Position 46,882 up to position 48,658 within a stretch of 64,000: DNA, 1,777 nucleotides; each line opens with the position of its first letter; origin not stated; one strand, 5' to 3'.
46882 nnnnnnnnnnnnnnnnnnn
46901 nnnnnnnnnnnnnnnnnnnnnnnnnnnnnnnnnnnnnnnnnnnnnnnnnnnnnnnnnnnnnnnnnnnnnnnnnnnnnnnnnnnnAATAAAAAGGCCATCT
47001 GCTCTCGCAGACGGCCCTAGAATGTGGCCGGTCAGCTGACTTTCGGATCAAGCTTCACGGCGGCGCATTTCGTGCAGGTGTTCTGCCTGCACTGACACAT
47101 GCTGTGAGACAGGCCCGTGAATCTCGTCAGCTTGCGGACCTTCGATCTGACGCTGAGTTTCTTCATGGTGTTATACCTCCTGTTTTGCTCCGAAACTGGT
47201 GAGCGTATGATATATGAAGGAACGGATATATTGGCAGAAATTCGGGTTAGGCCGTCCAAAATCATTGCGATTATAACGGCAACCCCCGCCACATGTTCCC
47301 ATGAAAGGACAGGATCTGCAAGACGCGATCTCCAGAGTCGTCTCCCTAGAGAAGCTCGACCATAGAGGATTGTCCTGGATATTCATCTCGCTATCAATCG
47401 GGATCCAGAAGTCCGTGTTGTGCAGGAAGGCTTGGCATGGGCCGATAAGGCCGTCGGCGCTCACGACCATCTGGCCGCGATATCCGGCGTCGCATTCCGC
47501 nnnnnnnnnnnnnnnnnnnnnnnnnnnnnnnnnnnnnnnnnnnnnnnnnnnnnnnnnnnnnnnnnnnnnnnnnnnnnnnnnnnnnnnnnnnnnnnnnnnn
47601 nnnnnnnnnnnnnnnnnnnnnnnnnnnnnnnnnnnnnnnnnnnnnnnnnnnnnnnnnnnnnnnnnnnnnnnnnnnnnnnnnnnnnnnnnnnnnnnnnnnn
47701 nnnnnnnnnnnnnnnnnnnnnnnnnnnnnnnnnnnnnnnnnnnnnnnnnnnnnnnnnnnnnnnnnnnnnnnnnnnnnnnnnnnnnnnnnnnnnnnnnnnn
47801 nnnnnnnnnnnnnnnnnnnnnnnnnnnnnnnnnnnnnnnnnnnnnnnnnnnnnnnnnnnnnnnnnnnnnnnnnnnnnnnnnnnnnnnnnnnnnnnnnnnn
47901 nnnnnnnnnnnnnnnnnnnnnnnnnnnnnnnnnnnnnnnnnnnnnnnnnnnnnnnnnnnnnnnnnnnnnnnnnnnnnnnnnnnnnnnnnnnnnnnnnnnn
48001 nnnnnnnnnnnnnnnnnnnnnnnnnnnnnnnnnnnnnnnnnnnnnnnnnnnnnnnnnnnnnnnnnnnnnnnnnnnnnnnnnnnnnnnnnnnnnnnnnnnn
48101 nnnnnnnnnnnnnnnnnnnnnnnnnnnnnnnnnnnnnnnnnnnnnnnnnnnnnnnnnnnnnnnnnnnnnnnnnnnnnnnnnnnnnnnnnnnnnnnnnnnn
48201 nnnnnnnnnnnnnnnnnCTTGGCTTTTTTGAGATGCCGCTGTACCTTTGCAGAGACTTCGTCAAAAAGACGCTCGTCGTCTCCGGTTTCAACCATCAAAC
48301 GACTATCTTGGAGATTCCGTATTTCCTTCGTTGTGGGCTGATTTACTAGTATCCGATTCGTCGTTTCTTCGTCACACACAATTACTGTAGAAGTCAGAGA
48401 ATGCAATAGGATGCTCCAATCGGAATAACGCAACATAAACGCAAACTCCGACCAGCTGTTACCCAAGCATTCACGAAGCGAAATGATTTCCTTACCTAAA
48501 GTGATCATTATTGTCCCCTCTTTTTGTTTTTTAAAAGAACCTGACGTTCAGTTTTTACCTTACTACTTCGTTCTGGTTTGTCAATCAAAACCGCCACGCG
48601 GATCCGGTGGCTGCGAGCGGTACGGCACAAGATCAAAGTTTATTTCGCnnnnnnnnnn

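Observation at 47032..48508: A radical SAM/SPASM enzyme is translationally coupled to a 44-aa Cys-rich peptide: candidate novel RiPP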

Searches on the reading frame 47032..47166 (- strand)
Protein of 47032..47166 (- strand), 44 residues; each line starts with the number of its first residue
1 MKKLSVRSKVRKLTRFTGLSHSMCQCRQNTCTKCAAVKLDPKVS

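Call 3: search_protein_families(library=pfam, proteins=[window:47032-47166:-], max_evalue=0.01)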
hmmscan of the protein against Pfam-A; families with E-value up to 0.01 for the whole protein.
window:47032-47166:- (44 aa): 0 families

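Call 4: search_protein_families(library=ncbifam, proteins=[window:47032-47166:-], max_evalue=0.01)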
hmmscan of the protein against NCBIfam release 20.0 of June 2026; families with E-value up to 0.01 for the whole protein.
window:47032-47166:- (44 aa): 0 families

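Call 7: find_homologous_proteins(query=window:47035-47166:-, max_evalue=10)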
Query seq(44 aa) (44 aa): 1 proteins with E <= 10 among 1 candidates.
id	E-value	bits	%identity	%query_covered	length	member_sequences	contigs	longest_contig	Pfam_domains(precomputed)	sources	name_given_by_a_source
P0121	2.7e-21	90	100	100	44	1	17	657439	-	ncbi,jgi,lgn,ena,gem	ncbi:MAG: hypothetical protein ABSF56_00270 [Minisyncoccia bacterium]|jgi:hypothetical protein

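Call 49: search_protein_families(library=ncbifam, alignment_id=A2, max_evalue=10)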
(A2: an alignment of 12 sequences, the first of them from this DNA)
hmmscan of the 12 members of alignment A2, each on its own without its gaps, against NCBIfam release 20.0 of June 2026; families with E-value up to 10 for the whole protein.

A. member 1, seq(44 aa): 0 families

B. families by the number of members that match (of 12 scanned): 1 family
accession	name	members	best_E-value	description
NF001816.0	PRK00555.1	1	0.57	galactokinase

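Call 56: find_homologous_proteins(query=A2, max_evalue=10)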
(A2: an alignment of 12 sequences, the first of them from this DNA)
Query A2 (12 sequences) (44 aa, profile of the alignment): 4 proteins with E <= 10 among 93 candidates.
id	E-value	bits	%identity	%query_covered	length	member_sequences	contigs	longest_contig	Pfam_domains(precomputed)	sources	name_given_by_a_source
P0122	5.1e-16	76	40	98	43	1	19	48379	-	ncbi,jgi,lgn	-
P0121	9.4e-16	75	100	100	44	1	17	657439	-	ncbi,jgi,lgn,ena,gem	ncbi:MAG: hypothetical protein ABSF56_00270 [Minisyncoccia bacterium]|jgi:hypothetical protein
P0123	1.0e-13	69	37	100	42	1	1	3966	-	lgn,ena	-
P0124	9.7e-12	62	-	-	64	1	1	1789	-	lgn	-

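Call 62: search_protein_representatives(protein=window:47032-47166:-)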
Query: 44 residues. Proteins with E-value up to 0.001 (for the whole library): 1; up to 1e-10: 1; up to 1e-30: 0. The best 1 are listed.
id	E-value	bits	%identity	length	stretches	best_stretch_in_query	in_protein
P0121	8.7e-22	89.5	100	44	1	1-44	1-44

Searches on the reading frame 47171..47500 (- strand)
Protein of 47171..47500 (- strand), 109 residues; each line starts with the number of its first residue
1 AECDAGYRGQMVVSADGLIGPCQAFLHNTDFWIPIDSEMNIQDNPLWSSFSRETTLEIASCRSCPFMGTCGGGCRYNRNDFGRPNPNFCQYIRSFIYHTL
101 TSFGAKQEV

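Call 38: search_protein_families(library=pfam, proteins=[window:47171-47500:-], max_evalue=10)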
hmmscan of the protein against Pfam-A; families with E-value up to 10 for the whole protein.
window:47171-47500:- (109 aa): 0 families

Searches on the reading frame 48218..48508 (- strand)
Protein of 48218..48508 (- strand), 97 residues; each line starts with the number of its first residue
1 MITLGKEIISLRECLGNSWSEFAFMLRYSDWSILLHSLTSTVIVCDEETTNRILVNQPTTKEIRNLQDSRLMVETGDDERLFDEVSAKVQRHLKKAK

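Call 38: search_protein_families(library=pfam, proteins=[window:48226-48508:-], max_evalue=10)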
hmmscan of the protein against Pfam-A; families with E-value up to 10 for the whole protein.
window:48226-48508:- (94 aa): 0 families

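Call 45: search_solved_structures(query=A4, max_evalue=10)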
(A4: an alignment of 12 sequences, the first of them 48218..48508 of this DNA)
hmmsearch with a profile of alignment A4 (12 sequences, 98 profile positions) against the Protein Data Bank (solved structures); distinct sequences matched with E-value up to 10: 2.
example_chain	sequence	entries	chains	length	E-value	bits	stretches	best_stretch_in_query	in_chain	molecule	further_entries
1nwm_X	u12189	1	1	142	0.28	14.5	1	38-92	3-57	ADP-ribosylation factor binding protein GGA1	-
1naf_A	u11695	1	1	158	1.1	12.6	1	43-92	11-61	ADP-ribosylation factor binding protein GGA1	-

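Call 51: predict_structure(alignment_id=A4)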
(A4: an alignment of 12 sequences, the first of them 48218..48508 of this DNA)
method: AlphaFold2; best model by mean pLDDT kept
length: 97 residues; sequences in the alignment: 12
mean_pLDDT: 89.9   pTM: 0.78
mean pLDDT of the five models: 89.9, 89.6, 89.5, 89.1, 87.6
residues with pLDDT >= 90: 78; 70-90: 12; 50-70: 4; < 50: 3
segments of 3 or more residues with pLDDT < 50: none
pLDDT, mean of each block of 10 residues (from residue 1): 62 93 92 94 96 94 96 91 93 88
secondary structure, 60 per line:
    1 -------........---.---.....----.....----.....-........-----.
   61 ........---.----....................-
elements in order: E8-10 H11-15 E23-27 E32-36 E41-45 H47-54 H60-68 H77-96

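Call 53: fold_search(model_id=the predicted structure, library=pdb)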
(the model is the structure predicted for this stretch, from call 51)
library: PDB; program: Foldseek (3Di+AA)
matches with E <= 10: 711; with E <= 0.001: 0
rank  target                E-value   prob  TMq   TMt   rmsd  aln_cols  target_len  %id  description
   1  5v1v_A                1.0e-01  0.69  0.33  0.36  11.2        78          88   18  TbiB1 in Complex with the TbiA(alpha) Leader Peptide (released 2018-09-05)
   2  5v1u_B                1.1e-01  0.66  0.34  0.37  11.1        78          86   18  TbiB1 in Complex with the TbiA(beta) Leader Peptide (released 2018-09-05)
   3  5v1u_A                1.2e-01  0.66  0.34  0.38  11.1        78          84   18  TbiB1 in Complex with the TbiA(beta) Leader Peptide (released 2018-09-05)
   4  5v1u_D                2.8e-01  0.41  0.33  0.37  11.2        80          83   22  TbiB1 in Complex with the TbiA(beta) Leader Peptide (released 2018-09-05)
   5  5v1u_C                3.1e-01  0.38  0.33  0.37  11.2        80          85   22  TbiB1 in Complex with the TbiA(beta) Leader Peptide (released 2018-09-05)
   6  5why_B                5.9e-01  0.21  0.29  0.08  10.9        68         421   16  Structural Insights into Thioether Bond Formation in the Biosynthesis of Sactipeptides (released 2017-07-26)
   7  5why_A                6.7e-01  0.15  0.26  0.08  11.0        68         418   16  Structural Insights into Thioether Bond Formation in the Biosynthesis of Sactipeptides (released 2017-07-26)
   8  5v1q_A                7.1e-01  0.30  0.40  0.11  14.2        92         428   16  Crystal structure of Streptococcus suis SuiB (released 2017-08-30)
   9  9koq_B                7.1e-01  0.23  0.23  0.06   7.6        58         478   10  Crystal structure of an Arylsulfatase from Enterococcus faecium (released 2025-07-30)
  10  9jp2_A                8.6e-01  0.41  0.24  0.07   1.3        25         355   12  COMPLEX STRUCTURE OF ENDO-1,3-FUCANASE WITH FUCOTETRAOSE (released 2024-11-27)
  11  6kcp_A                8.6e-01  0.20  0.29  0.33  11.1        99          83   11  Shuguo PWWP in complex with ssDNA (released 2020-07-01)
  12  9jp3_A                9.1e-01  0.41  0.24  0.07   1.2        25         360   12  COMPLEX STRUCTURE OF ENDO-1,3-FUCANASE MUTANT D171A WITH FUCOTETRAOSE (released 2024-11-27)
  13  9jom                  9.1e-01  0.30  0.27  0.08   3.8        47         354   19  STRUCTURE OF ENDO-1,3-FUCANASE FUN168E FROM GH168 FAMILY (released 2024-11-27)
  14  9jyy_G                9.1e-01  0.21  0.26  0.05   8.2        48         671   12  core proteins of mature T7 (released 2024-12-11)
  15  8vl4_MODEL_1_A        9.1e-01  0.11  0.21  0.20   6.2        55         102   16  Solution NMR Structure of de novo design protein 312 parent (released 2024-08-07)
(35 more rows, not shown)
